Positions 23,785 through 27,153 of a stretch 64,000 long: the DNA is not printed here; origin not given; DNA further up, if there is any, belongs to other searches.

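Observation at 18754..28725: Tandem pair of 1.6-kaa secreted proteins combining a C25 gingipain-like peptidase, an FG-GAP beta-propeller and a T9SS C-terminal domain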

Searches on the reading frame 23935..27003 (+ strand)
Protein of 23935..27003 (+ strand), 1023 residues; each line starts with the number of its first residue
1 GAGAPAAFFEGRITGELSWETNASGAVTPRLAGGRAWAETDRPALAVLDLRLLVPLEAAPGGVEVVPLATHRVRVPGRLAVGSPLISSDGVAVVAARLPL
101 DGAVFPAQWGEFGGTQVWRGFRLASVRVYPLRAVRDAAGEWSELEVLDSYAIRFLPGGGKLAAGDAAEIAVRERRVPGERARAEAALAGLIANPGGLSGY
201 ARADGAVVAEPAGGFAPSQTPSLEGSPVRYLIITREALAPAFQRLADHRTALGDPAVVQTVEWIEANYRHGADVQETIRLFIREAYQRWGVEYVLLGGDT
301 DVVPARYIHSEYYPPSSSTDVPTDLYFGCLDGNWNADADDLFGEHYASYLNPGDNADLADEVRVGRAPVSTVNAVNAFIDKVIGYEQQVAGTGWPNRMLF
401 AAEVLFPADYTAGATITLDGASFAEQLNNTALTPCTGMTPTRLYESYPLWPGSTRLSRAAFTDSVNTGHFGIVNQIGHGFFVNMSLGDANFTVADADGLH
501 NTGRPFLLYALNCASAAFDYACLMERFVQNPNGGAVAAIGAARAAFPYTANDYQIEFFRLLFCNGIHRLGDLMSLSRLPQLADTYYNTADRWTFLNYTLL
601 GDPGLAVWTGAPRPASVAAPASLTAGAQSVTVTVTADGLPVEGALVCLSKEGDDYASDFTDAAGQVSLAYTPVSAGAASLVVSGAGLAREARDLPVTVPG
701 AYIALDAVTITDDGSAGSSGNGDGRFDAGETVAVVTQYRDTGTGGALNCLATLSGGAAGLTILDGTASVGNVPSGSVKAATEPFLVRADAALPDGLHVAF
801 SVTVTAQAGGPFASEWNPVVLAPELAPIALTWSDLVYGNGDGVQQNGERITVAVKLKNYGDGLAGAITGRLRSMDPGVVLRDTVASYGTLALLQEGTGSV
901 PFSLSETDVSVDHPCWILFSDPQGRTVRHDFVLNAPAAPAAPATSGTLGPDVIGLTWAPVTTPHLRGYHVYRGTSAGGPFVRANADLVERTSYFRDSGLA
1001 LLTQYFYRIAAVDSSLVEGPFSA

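Call 32: find_related_loci(query=A2, collection=genome_contigs, flank=10000)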
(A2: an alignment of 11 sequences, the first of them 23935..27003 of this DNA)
Query A2 (1023 aa) in genome_contigs; peptide patterns used: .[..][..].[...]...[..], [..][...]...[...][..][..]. (x = any residue, [..] = any of these).
150 stretches matched a pattern; 128 encode a relative of the query (tblastn E <= 1e-3); the best 80 are kept; 78 distinct loci.
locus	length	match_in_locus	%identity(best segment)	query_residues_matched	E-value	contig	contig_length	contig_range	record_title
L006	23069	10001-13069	82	1-1023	0e+0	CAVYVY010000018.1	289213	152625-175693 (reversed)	MAG: uncultured bacterium isolate MFD01299.bin.2.49 genome assembly, contig: contig_27656, whole genome shotgun sequence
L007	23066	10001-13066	81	1-1023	0e+0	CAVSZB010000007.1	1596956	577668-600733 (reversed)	MAG: uncultured bacterium isolate MFD04716.bin.1.312 genome assembly, contig: contig_6328, whole genome shotgun sequence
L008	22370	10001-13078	73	1-1023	0e+0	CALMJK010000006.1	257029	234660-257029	MAG TPA_asm: uncultured bacterium isolate SRR5468112_bin.3_CONCOCT_v1.1_MAG genome assembly, contig: ERZ781236.9, whole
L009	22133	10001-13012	64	16-1022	0e+0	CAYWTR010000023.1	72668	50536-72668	MAG TPA_asm: uncultured Fibrobacteraceae bacterium isolate binchicken_co277_105 genome assembly, contig: NODE_738_length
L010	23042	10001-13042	63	4-1023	0e+0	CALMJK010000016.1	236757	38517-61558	MAG TPA_asm: uncultured bacterium isolate SRR5468112_bin.3_CONCOCT_v1.1_MAG genome assembly, contig: ERZ781236.10, whole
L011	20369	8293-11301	55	16-1020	0e+0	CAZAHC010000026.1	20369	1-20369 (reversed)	MAG TPA_asm: uncultured Fibrobacteraceae bacterium isolate binchicken_co65_483 genome assembly, contig: NODE_10816_lengt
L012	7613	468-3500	53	4-1019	0e+0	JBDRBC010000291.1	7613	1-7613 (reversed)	MAG: bacterium isolate MEGAHIT-group-1.1038 k141_1231614, whole genome shotgun sequence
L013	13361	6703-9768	54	4-1019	0e+0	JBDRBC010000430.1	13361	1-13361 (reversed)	MAG: bacterium isolate MEGAHIT-group-1.1038 k141_6709055, whole genome shotgun sequence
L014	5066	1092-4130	54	2-1020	0e+0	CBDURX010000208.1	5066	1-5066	MAG TPA_asm: uncultured bacterium isolate SRR22302364_binner13_Refined_49 genome assembly, contig: ERZ25073603.13975, wh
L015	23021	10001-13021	53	16-1019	0e+0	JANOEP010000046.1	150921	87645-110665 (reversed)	MAG: bacterium isolate SOY_65_metabat_222 SOY_65_k141_359896, whole genome shotgun sequence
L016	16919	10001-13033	54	16-1023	0e+0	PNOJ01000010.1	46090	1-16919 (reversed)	MAG: Gemmatimonas sp. isolate SW.020 SW_1000377_46090, whole genome shotgun sequence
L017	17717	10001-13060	51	3-1019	0e+0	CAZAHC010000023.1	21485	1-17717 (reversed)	MAG TPA_asm: uncultured Fibrobacteraceae bacterium isolate binchicken_co65_483 genome assembly, contig: NODE_10086_lengt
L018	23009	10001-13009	51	10-1018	0e+0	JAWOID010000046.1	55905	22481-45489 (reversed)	MAG: Candidatus Krumholzibacteriia bacterium isolate CWP5-2.bin.118 k191_2945351, whole genome shotgun sequence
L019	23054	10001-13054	52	4-1019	0e+0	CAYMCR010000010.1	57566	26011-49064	MAG TPA_asm: uncultured Fibrobacteraceae bacterium isolate binchicken_co65_219 genome assembly, contig: NODE_2078_length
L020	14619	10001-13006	52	10-1022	0e+0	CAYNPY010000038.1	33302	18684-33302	MAG TPA_asm: uncultured Fibrobacteraceae bacterium isolate SRP239054_co1_159 genome assembly, contig: NODE_829_length_33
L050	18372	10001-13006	48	15-1023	0e+0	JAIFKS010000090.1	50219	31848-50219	MAG: bacterium isolate bin_118 scaffold_504, whole genome shotgun sequence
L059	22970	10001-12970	49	17-1023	0e+0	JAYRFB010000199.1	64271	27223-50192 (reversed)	MAG: Candidatus Krumholzibacteriia bacterium isolate SH_SHASGE3bin.21 k141_1181208, whole genome shotgun sequence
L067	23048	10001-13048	48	2-1023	0e+0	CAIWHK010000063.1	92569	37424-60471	uncultured bacterium isolate Loclat_bin-10883 genome assembly, contig: bin-10883:63/72, whole genome shotgun sequence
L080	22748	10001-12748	42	104-1023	0e+0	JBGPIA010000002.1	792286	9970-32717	MAG: Candidatus Krumholzibacteriia bacterium isolate OBJ_0618_7090110_345 k141_5705102_length_792286_cov_25.7353, whole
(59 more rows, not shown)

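Call 50: predict_structure(alignment_id=A2)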
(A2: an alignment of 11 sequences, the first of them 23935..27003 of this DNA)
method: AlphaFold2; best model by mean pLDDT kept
length: 1023 residues; sequences in the alignment: 11
mean_pLDDT: 68.4   pTM: 0.41
mean pLDDT of the five models: 68.4, 66.4, 64.2, 63.8, 63.2
residues with pLDDT >= 90: 115; 70-90: 429; 50-70: 272; < 50: 207
segments of 3 or more residues with pLDDT < 50: 1-3, 94-101, 158-177, 203-227, 269-277, 289-291, 296-369, 389-397, 399-410, 412-419, 474-484, 510-522, 541-546, 586-588
pLDDT, mean of each block of 10 residues (from residue 1): 62 81 86 72 82 71 82 88 61 44 76 66 81 86 90 65 41 48 72 71 42 35 46 72 77 71 59 47 52 48 33 28 31 34 35 31 33 64 56 46 42 46 63 59 55 64 62 47 49 55 51 40 52 54 49 73 63 71 55 55 53 73 81 82 81 77 87 78 67 76 82 87 86 90 79 85 90 85 90 80 78 82 86 85 86 89 87 93 92 84 90 91 86 85 73 85 83 88 81 85 88 88 85
secondary structure, 60 per line:
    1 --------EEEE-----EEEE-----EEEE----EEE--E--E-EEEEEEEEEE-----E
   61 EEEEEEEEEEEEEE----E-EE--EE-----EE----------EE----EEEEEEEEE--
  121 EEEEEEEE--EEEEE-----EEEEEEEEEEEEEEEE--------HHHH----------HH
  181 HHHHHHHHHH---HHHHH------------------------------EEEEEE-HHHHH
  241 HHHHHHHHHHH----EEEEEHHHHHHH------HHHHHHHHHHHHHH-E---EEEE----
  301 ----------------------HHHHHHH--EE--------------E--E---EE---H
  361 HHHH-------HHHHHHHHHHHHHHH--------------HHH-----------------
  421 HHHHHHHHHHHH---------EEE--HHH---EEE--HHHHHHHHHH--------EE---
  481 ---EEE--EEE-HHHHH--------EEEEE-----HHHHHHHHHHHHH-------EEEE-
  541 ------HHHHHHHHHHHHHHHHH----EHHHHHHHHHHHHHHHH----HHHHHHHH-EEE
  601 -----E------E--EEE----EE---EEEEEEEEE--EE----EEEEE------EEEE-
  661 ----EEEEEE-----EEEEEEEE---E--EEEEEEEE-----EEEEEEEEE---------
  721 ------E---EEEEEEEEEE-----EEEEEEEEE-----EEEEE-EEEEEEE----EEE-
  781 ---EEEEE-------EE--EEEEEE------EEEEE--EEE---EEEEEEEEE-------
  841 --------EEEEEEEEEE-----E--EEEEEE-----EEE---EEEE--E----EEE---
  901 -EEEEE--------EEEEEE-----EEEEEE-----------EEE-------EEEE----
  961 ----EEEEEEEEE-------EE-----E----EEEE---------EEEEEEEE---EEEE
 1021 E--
elements in order (helices of 4 or more, strands of 3 or more residues): E9-12 E18-21 E27-30 E35-37 E45-54 E60-74 E110-118 E121-128 E131-135 E141-156 H165-168 H179-190 H194-198 E229-234 H236-251 E256-260 H261-267 H274-287 E293-296 H323-329 H360-364 H372-386 H421-432 E442-444 E453-455 H458-467 E484-486 E489-491 H493-497 E506-510 H516-528 E536-539 H547-563 H569-584 H589-596 E598-600 E616-618 E628-636 E645-649 E656-659 E665-670 E676-683 E690-697 E703-711 E731-740 E746-754 E760-764 E766-772 E777-779 E784-788 E800-805 E812-816 E819-821 E825-833 E849-858 E867-872 E878-880 E884-887 E895-897 E902-906 E915-920 E926-931 E943-945 E953-956 E965-973 E993-996 E1006-1013 E1017-1021

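Call 59: fold_search(model_id=the predicted structure, library=pdb)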
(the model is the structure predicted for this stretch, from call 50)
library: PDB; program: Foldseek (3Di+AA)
matches with E <= 10: 1928; with E <= 0.001: 350
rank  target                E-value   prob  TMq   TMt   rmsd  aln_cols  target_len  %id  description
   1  4y61_A                7.9e-13  1.00  0.11  0.22  24.4       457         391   13  Crystal structure of the complex between Slitrk2 LRR1 and PTP delta Ig1-Fn1 (released 2015-06-03)
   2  4yfd_A                8.3e-13  1.00  0.10  0.18  19.7       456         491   13  Crystal structure PTP delta Ig1-Fn2 in complex with IL-1RAcP (released 2015-05-06)
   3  7som_D                5.0e-12  1.00  0.14  0.10  24.7       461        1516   11  Ciliary C2 central pair apparatus isolated from Chlamydomonas reinhardtii (released 2022-04-13)
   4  6i9a_A                7.1e-12  1.00  0.20  0.39  19.9       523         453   16  Porphyromonas gingivalis gingipain K (Kgp) in complex with inhibitor KYT-36 (released 2019-03-13)
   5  4ief_D                9.7e-12  1.00  0.20  0.40  19.9       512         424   18  Complex of Porphyromonas gingivalis RgpB pro- and mature domains (released 2013-04-10)
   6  4ief_B                2.3e-11  1.00  0.19  0.40  19.7       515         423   18  Complex of Porphyromonas gingivalis RgpB pro- and mature domains (released 2013-04-10)
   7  4rbm                  4.7e-11  1.00  0.20  0.38  20.4       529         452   15  Porphyromonas gingivalis gingipain K (Kgp) catalytic and immunoglobulin superfamily-like domains (released 2014-10-08)
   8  1cvr                  5.3e-11  1.00  0.19  0.38  20.8       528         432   18  Crystal structure of the Arg specific cysteine proteinase gingipain R (RGPB) (released 2000-03-01)
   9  5xwt_A                1.1e-10  1.00  0.10  0.22  26.8       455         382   13  Crystal structure of PTPdelta Ig1-Fn1 in complex with SALM5 LRR-Ig (released 2018-06-06)
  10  8q6t_I                1.7e-10  1.00  0.12  0.11  32.0       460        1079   12  Helical reconstruction of the relaxed thick filament from FIB milled left ventricular mouse myofibrils (released 2023-11-01)
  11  4yh7_A                2.7e-10  1.00  0.10  0.15  22.6       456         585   13  Crystal structure of PTPdelta ectodomain in complex with IL1RAPL1 (released 2015-05-06)
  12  4yfg_A                3.3e-10  1.00  0.10  0.18  22.3       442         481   13  Crystal structure of PTP delta meA3/meB minus variant Ig1-Fn1 (released 2015-05-06)
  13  2jll                  3.5e-10  1.00  0.11  0.22  19.9       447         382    8  Crystal structure of NCAM2 IgIV-FN3II (released 2009-11-17)
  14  7ceg_A                3.5e-10  1.00  0.13  0.22  19.1       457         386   14  Crystal structure of the complex between mouse PTP delta and neuroligin-3 (released 2021-02-24)
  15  9ozi_A                3.9e-10  1.00  0.11  0.07  32.3       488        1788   11  Cryo-EM structure of chicken ROS1 in apo-state. This is the complete map and model. (released 2026-02-25)
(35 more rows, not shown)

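Call 64: search_protein_families(library=pfam, proteins=[L017:8357-9655:+, L017:14848-16689:-, L059:4093-4797:-, L050:4033-4716:-, L080:14676-16085:-, L067:220-978:-], max_evalue=0.01)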
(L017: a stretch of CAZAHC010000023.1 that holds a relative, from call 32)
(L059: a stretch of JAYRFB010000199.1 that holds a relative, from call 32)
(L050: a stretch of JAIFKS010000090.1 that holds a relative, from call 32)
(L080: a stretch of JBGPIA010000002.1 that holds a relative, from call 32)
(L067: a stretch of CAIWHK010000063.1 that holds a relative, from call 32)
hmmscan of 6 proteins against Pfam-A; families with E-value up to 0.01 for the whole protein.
L017:8357-9655:+ (433 aa): 4 families
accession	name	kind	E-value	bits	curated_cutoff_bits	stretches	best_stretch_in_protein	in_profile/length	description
PF13360.13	PQQ_2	-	9e-12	45.6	27.6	2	8-194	5-154/233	Outer membrane protein assembly factor BamB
PF06739.17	SBBP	-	1.2e-09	38.4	20.5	1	182-217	2-37/38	Beta-propeller repeat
PF13860.13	FlgD_ig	-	2e-09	37.8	27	1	362-420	16-75/79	FlgD Ig-like domain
PF18962.6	Por_Secre_tail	-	0.0018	19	27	0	350-430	2-74/75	Secretion system C-terminal sorting domain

L017:14848-16689:- (614 aa): 2 families
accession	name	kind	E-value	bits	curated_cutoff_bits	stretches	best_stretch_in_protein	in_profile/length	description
PF01483.27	P_proprotein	-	1.5e-25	89.5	21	3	148-260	9-86/86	Proprotein convertase P-domain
PF13860.13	FlgD_ig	-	4.3e-06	27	27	1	550-601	24-75/79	FlgD Ig-like domain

L059:4093-4797:- (235 aa): 3 families
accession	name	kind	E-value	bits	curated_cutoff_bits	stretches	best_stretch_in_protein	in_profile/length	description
PF13860.13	FlgD_ig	-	8.6e-13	48.5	27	1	161-222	12-75/79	FlgD Ig-like domain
PF00127.26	Copper-bind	-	3.2e-12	47.1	21.2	1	46-132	7-99/99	Copper binding proteins, plastocyanin/azurin family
PF10029.15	DUF2271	-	0.0029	17.8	27.3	1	189-223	69-103/136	Predicted periplasmic protein (DUF2271)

L050:4033-4716:- (228 aa): 3 families
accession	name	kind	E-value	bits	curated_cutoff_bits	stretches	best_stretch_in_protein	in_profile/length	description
PF13860.13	FlgD_ig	-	5.5e-11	42.7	27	1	154-216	14-76/79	FlgD Ig-like domain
PF00127.26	Copper-bind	-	1.6e-10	41.7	21.2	1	40-125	8-99/99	Copper binding proteins, plastocyanin/azurin family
PF18962.6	Por_Secre_tail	-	0.0095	16.7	27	0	145-215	3-64/75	Secretion system C-terminal sorting domain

L080:14676-16085:- (470 aa): 2 families
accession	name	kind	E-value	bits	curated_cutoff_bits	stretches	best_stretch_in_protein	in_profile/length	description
PF13860.13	FlgD_ig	-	2.2e-11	44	27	1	401-457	20-76/79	FlgD Ig-like domain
PF13472.12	Lipase_GDSL_2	-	0.0082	17.1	32.9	0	218-339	78-177/178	GDSL-like Lipase/Acylhydrolase family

L067:220-978:- (253 aa): 2 families
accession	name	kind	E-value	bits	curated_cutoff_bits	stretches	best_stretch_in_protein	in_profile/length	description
PF13860.13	FlgD_ig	-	1.4e-12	47.8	27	1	181-240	16-75/79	FlgD Ig-like domain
PF00127.26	Copper-bind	-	1.5e-11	45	21.2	1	63-150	6-99/99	Copper binding proteins, plastocyanin/azurin family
